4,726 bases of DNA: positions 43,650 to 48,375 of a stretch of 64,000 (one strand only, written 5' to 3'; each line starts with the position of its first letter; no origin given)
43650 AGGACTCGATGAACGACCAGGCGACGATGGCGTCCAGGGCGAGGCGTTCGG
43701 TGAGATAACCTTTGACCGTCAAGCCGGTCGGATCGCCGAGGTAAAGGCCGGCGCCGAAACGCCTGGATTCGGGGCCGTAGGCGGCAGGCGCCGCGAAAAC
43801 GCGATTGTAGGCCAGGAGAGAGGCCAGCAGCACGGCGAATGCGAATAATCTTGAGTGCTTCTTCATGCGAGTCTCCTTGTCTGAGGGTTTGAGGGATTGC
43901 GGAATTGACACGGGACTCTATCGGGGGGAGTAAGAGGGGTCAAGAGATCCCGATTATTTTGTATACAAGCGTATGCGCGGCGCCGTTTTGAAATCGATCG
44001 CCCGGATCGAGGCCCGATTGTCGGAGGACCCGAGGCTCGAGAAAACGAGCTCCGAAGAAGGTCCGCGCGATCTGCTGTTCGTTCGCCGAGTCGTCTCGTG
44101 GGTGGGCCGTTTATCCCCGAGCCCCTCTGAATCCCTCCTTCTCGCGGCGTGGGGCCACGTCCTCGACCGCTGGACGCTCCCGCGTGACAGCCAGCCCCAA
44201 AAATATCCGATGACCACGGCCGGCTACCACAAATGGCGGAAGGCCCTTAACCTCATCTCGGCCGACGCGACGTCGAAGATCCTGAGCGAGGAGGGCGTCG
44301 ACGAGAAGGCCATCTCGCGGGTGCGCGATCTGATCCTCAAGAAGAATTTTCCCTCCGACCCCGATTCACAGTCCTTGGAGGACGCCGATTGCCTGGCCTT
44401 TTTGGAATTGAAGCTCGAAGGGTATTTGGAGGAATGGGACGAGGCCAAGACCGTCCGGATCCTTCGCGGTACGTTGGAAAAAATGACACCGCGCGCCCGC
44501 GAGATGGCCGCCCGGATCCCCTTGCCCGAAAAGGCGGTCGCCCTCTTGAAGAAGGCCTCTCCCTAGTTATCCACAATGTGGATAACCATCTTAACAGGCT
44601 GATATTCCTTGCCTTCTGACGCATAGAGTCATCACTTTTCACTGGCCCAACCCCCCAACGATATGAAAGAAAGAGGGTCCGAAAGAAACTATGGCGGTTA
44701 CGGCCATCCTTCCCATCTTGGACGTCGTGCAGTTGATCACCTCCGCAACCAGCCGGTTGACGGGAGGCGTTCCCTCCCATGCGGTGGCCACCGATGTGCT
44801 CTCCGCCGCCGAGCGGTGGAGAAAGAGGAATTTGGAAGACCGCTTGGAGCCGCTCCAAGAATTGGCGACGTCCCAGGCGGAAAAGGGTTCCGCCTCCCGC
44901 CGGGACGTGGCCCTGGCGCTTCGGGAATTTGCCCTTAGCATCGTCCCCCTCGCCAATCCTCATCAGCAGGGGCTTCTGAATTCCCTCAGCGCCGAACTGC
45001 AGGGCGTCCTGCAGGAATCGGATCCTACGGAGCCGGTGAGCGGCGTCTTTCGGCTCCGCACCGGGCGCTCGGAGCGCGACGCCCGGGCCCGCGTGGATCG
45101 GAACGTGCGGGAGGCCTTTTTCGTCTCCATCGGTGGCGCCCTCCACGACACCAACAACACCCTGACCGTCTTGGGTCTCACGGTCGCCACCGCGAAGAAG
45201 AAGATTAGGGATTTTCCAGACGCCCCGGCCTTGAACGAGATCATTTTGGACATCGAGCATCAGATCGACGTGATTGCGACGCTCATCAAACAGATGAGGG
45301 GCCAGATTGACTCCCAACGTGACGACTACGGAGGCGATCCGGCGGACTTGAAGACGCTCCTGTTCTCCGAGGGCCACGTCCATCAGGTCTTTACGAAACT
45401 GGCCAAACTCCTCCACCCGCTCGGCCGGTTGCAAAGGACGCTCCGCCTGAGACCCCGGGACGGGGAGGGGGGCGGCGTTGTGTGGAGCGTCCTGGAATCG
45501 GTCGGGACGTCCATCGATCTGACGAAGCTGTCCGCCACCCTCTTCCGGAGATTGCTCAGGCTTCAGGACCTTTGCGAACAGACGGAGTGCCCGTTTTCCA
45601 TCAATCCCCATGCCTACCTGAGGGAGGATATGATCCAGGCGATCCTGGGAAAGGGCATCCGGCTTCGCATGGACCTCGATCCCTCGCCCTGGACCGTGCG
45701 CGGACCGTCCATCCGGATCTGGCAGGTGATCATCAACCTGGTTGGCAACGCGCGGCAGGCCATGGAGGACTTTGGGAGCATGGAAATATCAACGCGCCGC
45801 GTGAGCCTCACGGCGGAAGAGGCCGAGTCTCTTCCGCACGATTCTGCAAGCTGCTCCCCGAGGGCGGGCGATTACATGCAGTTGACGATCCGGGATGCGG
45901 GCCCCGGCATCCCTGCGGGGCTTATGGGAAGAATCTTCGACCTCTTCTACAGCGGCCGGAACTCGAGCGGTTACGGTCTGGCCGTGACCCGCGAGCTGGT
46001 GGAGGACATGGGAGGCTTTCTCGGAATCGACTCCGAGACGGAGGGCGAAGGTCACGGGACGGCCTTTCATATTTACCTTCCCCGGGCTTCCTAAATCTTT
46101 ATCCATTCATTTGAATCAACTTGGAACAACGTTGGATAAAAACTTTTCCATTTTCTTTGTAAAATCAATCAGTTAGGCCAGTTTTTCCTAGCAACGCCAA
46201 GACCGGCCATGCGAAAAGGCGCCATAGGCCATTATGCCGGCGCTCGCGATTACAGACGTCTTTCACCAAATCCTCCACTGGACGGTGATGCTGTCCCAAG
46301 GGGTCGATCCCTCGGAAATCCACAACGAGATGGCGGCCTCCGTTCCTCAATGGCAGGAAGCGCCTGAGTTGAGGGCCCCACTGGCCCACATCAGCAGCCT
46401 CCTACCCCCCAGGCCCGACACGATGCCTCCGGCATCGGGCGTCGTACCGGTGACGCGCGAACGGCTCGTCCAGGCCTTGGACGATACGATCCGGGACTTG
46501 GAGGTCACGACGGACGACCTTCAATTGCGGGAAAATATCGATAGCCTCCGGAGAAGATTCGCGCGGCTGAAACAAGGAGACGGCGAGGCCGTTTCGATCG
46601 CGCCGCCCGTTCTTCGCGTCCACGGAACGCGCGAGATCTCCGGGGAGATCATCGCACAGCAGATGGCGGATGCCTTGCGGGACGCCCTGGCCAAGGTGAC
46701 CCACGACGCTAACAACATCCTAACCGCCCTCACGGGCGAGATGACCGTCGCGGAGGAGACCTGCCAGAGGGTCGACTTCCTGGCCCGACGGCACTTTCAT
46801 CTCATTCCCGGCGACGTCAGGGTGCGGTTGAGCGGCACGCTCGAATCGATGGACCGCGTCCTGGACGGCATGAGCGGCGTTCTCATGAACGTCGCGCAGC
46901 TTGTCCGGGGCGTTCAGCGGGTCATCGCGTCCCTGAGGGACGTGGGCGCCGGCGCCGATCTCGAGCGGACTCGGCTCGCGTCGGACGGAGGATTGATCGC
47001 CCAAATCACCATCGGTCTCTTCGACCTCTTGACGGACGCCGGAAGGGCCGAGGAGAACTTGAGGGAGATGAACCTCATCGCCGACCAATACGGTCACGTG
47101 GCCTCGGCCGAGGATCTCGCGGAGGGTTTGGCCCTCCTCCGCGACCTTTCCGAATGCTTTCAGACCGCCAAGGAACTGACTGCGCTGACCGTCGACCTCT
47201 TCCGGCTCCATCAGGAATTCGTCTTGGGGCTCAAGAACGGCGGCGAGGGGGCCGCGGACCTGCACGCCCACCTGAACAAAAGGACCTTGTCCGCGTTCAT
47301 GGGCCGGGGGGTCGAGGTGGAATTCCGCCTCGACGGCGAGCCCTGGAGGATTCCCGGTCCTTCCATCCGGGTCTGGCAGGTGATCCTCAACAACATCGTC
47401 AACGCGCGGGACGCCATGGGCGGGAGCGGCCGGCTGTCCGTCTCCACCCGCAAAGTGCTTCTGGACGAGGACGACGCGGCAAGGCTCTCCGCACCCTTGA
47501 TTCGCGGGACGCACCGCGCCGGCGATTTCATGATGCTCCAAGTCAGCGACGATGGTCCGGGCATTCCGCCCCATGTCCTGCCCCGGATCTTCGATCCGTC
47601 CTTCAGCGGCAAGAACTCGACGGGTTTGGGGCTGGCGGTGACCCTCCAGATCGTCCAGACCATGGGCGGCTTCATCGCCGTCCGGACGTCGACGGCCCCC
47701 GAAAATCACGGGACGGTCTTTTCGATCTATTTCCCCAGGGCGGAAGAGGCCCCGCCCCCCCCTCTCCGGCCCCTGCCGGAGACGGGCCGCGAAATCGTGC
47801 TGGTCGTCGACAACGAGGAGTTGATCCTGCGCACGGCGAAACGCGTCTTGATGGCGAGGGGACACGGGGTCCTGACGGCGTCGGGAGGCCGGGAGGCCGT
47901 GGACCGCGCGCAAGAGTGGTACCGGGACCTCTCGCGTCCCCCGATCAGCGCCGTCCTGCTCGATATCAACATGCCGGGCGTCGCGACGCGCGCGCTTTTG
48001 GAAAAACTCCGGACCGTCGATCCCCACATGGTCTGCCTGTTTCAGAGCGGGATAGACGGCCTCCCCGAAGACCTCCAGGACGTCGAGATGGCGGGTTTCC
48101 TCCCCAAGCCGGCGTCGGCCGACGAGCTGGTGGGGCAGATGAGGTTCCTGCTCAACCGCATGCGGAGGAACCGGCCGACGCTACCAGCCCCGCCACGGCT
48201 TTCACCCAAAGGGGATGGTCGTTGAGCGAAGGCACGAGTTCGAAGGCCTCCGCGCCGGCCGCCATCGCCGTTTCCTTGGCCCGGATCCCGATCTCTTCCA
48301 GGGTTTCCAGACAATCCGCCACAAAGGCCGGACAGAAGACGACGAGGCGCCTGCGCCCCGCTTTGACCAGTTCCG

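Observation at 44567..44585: Perfect double DnaA-box palindrome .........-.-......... upstream of an orphan histidine kinase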

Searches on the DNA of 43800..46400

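Call 52: search_rna_families(source=window, start=43800, end=46400, threshold=evalue, max_evalue=1)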
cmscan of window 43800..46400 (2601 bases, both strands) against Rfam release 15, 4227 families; matches with E-value up to 1: 1.
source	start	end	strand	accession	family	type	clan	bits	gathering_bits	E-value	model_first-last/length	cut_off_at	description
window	45238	45361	+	RF01497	ALIL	Cis-reg;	-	20.6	50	0.016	1-117/117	no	ALIL pseudoknot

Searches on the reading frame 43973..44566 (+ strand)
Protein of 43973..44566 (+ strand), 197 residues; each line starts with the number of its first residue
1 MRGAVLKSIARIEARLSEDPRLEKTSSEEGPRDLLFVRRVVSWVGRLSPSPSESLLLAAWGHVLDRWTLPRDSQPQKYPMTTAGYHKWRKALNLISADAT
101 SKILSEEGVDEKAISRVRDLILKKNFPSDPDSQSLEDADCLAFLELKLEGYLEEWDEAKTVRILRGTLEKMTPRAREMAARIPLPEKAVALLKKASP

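Call 7: search_protein_families(library=pfam, proteins=[window:43973-44566:+])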
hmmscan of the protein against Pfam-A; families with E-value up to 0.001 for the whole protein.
window:43973-44566:+ (197 aa): 1 family
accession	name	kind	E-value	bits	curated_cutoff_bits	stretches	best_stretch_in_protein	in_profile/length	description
PF13875.12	DUF4202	-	1.4e-49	168.9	35.1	1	8-191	3-182/183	Domain of unknown function (DUF4202)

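Call 12: find_encoding_contigs(protein=window:43973-44566:+, flank=10000, max_places=10)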
Protein window:43973-44566:+ (197 aa): 2 contigs read that carry it; 2 places shown.
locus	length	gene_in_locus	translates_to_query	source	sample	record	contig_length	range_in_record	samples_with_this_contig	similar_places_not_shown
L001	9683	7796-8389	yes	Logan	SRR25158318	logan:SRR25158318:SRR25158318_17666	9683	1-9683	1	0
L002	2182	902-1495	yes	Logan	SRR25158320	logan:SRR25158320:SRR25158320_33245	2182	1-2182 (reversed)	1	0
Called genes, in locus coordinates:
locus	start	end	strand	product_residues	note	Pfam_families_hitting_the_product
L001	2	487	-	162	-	?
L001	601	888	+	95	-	-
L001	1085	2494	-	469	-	PF00171:Aldedh, PF05893:LuxC (weak)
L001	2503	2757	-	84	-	PF00887:ACBP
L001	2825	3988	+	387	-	PF22020:RlmL_1st, PF01170:UPF0020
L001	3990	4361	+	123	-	PF03819:MazG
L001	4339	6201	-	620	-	PF00270:DEAD, PF00271:Helicase_C, PF16124:RecQ_Zn_bind, PF09382:RQC, PF00570:HRDC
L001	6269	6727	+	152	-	-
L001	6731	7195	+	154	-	PF00588:SpoU_methylase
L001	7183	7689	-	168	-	-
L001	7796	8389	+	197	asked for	PF13875:DUF4202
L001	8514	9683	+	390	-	?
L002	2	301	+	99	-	?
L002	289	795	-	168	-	-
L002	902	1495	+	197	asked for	PF13875:DUF4202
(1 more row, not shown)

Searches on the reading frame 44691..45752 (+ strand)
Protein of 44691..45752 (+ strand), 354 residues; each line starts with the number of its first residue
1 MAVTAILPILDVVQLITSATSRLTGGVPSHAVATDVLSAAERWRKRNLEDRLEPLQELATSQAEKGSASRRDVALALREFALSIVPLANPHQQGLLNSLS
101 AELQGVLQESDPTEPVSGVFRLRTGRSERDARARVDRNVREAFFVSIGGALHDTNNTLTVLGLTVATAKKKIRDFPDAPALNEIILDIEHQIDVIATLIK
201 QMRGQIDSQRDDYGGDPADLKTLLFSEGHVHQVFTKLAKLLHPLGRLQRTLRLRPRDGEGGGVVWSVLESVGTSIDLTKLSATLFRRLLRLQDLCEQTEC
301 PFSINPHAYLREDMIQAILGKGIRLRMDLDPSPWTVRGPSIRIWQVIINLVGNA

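Call 35: find_related_loci(query=A2, collection=metagenome_contigs, flank=3000)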
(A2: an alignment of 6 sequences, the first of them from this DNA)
Query A2 (354 aa) in metagenome_contigs; peptide patterns used: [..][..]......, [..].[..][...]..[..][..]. (x = any residue, [..] = any of these).
203 stretches matched a pattern; 2 encode a relative of the query (tblastn E <= 1e-3); 2 distinct loci.
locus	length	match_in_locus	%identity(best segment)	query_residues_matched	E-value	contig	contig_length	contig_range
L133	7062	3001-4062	84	1-354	0e+0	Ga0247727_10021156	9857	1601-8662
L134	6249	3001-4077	40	1-354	2e-73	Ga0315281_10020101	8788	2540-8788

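Call 36: find_homologous_proteins(query=A2, max_evalue=0.00001)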
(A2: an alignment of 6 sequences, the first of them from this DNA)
Query A2 (6 sequences) (354 aa, profile of the alignment): 7 proteins with E <= 0.00001 among 8000 candidates.
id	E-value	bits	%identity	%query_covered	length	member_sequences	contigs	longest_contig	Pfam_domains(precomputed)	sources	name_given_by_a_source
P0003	1.2e-206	704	84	100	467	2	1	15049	PF02518.32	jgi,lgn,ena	-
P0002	2.1e-206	703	84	100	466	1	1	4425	PF02518.32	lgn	-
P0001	4.6e-205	699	100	100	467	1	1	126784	PF02518.32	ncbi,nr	ncbi:MAG TPA: ATP-binding protein [bacterium]|nr:ATP-binding protein [bacterium]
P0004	2.9e-202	690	81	100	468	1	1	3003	PF02518.32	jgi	jgi:signal transduction histidine kinase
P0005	7.7e-199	678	76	100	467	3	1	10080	PF02518.32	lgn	-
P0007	4.0e-171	587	41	99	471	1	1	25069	PF02518.32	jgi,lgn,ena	-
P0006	4.3e-157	541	83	79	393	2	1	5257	PF02518.32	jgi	jgi:signal transduction histidine kinase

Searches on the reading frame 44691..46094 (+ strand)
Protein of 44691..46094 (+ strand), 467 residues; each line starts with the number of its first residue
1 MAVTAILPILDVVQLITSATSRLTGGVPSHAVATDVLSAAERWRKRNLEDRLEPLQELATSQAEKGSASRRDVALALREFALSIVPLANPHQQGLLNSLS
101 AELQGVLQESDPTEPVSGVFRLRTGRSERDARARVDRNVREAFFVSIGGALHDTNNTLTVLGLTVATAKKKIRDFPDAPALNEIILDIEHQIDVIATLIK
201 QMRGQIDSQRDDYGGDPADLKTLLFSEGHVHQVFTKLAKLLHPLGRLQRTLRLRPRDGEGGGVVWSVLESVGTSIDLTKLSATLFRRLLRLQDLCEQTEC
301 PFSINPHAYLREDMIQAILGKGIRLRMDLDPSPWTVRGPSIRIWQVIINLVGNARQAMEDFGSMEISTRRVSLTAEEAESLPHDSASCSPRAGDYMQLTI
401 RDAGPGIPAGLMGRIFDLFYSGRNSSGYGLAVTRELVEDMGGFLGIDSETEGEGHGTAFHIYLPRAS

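Call 7: search_protein_families(library=pfam, proteins=[window:44691-46094:+])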
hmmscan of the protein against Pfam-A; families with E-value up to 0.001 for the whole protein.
window:44691-46094:+ (467 aa): 1 family
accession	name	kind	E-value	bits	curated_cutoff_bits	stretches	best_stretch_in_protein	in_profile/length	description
PF02518.31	HATPase_c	-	2.4e-16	60.6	26.4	1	340-466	3-110/111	Histidine kinase-, DNA gyrase B-, and HSP90-like ATPase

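Call 10: find_encoding_contigs(protein=window:44691-46094:+, flank=3000, max_places=10)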
Protein window:44691-46094:+ (467 aa): no gene with exactly this product is on record in the collection.

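Call 24: find_homologous_proteins(query=window:44691-46094:+, max_evalue=1e-10)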
Query window:44691-46094:+ (467 aa): 68 proteins with E <= 1e-10 among 8000 candidates.
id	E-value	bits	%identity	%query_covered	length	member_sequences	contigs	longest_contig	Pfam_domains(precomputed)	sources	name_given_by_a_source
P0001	0.0e+0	1033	100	100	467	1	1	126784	PF02518.32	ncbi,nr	ncbi:MAG TPA: ATP-binding protein [bacterium]|nr:ATP-binding protein [bacterium]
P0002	4.9e-262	888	85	100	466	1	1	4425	PF02518.32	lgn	-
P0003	2.0e-260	882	84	100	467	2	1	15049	PF02518.32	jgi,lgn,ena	-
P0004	1.7e-249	846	81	100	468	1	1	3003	PF02518.32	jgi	jgi:signal transduction histidine kinase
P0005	1.1e-233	794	76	100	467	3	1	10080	PF02518.32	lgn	-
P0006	1.6e-215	734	82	84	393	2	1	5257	PF02518.32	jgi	jgi:signal transduction histidine kinase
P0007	3.9e-115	404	45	99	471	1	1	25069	PF02518.32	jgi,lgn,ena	-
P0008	8.8e-21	93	38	40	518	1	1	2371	PF13426.14,PF13188.14,PF08448.17,PF02518.32,PF00512.32,PF00989.32,PF00072.31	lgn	-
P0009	1.0e-18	86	36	40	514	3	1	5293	PF13426.14,PF12860.14,PF08448.17,PF02518.32,PF00512.32,PF00989.32,PF00072.31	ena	-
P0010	6.3e-17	80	41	31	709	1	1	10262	PF13188.14,PF08448.17,PF02518.32,PF00512.32,PF00072.31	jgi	jgi:signal transduction histidine kinase/ActR/RegA family two-component response regulator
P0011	6.3e-17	80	36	31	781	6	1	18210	PF13188.14,PF08448.17,PF02518.32,PF00512.32,PF00989.32,PF00072.31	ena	-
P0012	1.8e-16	78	36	31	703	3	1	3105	PF13426.14,PF13188.14,PF08448.17,PF02518.32,PF00512.32,PF00989.32,PF00072.31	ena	-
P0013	2.0e-16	78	38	31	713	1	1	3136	PF13188.14,PF08448.17,PF02518.32,PF00512.32,PF00072.31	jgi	-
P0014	2.6e-16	78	39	31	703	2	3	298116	PF13426.14,PF13188.14,PF08448.17,PF02518.32,PF00512.32,PF00072.31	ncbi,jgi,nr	ncbi:MAG TPA: ATP-binding protein [Rhizomicrobium sp.]|jgi:signal transduction histidine kinase/ActR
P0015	1.1e-15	76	35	31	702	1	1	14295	PF13426.14,PF13188.14,PF08448.17,PF02518.32,PF00512.32,PF00989.32,PF00072.31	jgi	jgi:signal transduction histidine kinase/ActR/RegA family two-component response regulator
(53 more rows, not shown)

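Call 25: find_encoding_contigs(protein=P0003, flank=6000, max_places=4)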
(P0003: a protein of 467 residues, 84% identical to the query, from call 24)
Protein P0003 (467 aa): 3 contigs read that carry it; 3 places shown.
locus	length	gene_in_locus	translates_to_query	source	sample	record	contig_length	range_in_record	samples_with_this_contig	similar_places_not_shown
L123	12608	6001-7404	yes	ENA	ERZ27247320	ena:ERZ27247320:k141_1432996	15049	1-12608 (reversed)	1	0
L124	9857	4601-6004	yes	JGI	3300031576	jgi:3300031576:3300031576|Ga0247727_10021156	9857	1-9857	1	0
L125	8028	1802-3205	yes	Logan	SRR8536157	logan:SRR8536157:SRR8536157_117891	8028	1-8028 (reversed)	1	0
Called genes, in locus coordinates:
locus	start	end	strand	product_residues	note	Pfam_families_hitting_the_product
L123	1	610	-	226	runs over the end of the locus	PF00072:Response_reg, PF00486:Trans_reg_C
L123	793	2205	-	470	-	PF00171:Aldedh, PF05893:LuxC (weak)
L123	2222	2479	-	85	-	PF00887:ACBP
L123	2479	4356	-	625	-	PF00270:DEAD, PF04851:ResIII (weak), PF00271:Helicase_C, PF16124:RecQ_Zn_bind, PF09382:RQC, PF00570:HRDC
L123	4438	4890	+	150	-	-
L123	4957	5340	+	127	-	PF00588:SpoU_methylase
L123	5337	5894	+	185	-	PF13875:DUF4202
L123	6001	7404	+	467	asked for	PF02518:HATPase_c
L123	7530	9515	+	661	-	PF02518:HATPase_c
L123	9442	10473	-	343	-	PF00762:Ferrochelatase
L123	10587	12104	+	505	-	PF02812:ELFV_dehydrog_N, PF00208:ELFV_dehydrog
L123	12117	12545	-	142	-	PF03653:UPF0093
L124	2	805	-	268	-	?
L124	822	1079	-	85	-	PF00887:ACBP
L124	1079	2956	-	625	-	PF00270:DEAD, PF04851:ResIII (weak), PF00271:Helicase_C, PF16124:RecQ_Zn_bind, PF09382:RQC, PF00570:HRDC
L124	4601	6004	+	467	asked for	PF02518:HATPase_c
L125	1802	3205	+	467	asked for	PF02518:HATPase_c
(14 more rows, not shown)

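Call 26: find_encoding_contigs(protein=P0005, flank=6000, max_places=4)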
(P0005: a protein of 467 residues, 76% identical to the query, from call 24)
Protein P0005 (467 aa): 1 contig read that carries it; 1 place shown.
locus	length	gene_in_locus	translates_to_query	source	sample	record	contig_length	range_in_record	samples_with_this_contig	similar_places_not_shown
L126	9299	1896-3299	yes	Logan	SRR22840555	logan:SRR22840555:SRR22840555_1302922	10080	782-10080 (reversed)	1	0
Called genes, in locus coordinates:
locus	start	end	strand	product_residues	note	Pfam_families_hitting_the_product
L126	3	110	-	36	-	?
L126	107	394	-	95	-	-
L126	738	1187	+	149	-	PF00588:SpoU_methylase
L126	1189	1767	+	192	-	PF13875:DUF4202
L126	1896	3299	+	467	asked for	PF02518:HATPase_c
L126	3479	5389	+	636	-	PF02518:HATPase_c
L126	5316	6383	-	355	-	PF00762:Ferrochelatase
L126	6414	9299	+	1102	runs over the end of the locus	-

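Call 27: find_encoding_contigs(protein=P0007, flank=6000, max_places=4)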
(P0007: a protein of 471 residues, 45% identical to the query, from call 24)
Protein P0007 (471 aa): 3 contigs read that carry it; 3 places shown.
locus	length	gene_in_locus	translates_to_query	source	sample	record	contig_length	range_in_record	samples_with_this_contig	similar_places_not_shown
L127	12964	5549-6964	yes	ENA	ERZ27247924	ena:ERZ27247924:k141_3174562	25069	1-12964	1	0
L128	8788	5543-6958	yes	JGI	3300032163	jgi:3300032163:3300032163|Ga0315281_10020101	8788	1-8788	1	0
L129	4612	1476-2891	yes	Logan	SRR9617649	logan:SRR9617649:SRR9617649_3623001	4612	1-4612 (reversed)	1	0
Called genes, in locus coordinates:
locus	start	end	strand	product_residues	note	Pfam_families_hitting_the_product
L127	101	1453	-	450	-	PF00512:HisKA, PF02518:HATPase_c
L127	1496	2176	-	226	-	PF00072:Response_reg, PF00486:Trans_reg_C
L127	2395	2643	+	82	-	-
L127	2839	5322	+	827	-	PF03176:MMPL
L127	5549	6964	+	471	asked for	PF02518:HATPase_c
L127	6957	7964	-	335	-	PF00762:Ferrochelatase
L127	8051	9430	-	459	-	PF04055:Radical_SAM, PF06969:HemN_C (weak)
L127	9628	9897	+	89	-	PF04014:MazE_antitoxin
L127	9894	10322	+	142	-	PF01850:PIN, PF13470:PIN_3 (weak)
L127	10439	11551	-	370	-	-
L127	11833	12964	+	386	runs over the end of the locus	PF13173:AAA_14, PF13635:DUF4143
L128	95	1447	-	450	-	PF00512:HisKA, PF02518:HATPase_c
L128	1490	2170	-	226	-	PF00072:Response_reg, PF00486:Trans_reg_C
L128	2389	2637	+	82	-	-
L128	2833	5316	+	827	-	PF03176:MMPL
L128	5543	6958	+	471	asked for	PF02518:HATPase_c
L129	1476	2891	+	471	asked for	PF02518:HATPase_c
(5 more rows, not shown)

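Call 28: find_encoding_contigs(protein=P0002, flank=6000, max_places=3)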
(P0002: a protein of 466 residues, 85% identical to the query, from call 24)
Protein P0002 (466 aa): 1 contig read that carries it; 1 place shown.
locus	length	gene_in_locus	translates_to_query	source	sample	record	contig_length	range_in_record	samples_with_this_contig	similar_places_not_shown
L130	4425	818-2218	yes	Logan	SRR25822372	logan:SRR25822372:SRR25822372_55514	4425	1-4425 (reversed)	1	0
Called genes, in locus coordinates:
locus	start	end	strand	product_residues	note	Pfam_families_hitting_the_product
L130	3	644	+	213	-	?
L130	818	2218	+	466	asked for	PF02518:HATPase_c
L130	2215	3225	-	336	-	PF00762:Ferrochelatase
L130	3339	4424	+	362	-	?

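Call 29: find_encoding_contigs(protein=P0004, flank=6000, max_places=3)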
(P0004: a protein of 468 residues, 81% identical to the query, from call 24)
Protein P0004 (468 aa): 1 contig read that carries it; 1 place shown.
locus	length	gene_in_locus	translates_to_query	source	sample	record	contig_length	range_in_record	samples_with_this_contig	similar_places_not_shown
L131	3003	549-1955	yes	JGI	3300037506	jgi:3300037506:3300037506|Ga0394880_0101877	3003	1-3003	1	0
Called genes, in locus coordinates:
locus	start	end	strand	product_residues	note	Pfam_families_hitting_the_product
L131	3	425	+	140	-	?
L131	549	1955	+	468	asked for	PF02518:HATPase_c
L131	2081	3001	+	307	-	?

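Call 30: find_encoding_contigs(protein=P0006, flank=6000, max_places=3)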
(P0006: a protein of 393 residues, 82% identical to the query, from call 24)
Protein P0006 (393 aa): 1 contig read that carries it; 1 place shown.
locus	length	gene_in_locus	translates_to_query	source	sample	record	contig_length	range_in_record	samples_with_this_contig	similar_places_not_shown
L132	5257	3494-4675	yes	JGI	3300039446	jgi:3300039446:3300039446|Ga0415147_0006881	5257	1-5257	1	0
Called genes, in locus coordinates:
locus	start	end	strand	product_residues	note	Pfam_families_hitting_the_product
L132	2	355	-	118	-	?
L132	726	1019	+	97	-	-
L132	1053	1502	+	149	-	-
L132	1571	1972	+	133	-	PF00588:SpoU_methylase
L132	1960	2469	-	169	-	-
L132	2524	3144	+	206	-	PF13875:DUF4202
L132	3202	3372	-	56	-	-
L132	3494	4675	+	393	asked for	PF02518:HATPase_c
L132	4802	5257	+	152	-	?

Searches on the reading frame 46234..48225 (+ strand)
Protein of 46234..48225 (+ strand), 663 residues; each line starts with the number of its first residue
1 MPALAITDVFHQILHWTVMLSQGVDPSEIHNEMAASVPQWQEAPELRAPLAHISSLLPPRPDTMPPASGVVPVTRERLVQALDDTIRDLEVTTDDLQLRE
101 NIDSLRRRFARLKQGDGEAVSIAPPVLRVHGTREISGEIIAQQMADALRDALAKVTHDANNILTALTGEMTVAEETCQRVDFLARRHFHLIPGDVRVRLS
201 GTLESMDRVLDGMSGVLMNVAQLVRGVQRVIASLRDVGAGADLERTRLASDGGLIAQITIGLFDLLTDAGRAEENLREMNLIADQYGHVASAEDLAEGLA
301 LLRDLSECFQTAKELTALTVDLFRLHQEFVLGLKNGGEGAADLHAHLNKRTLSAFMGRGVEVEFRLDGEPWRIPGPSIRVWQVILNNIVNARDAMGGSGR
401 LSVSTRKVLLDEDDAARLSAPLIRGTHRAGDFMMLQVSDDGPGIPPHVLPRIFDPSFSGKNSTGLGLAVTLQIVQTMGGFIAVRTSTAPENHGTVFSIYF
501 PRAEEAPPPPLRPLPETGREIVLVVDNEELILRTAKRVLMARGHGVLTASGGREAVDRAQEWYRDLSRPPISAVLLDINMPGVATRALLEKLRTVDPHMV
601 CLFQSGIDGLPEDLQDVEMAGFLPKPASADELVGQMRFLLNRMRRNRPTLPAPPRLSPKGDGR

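Call 7: search_protein_families(library=pfam, proteins=[window:46234-48225:+])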
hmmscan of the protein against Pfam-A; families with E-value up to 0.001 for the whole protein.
window:46234-48225:+ (663 aa): 2 families
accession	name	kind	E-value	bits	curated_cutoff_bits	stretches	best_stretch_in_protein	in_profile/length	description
PF02518.31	HATPase_c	-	2.1e-16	60.8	26.4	1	378-503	4-110/111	Histidine kinase-, DNA gyrase B-, and HSP90-like ATPase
PF00072.30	Response_reg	-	2.1e-10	41.2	30.2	1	522-634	1-108/111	Response regulator receiver domain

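Call 13: find_encoding_contigs(protein=window:46234-48225:+, flank=10000, max_places=10)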
Protein window:46234-48225:+ (663 aa): no gene with exactly this product is on record in the collection.
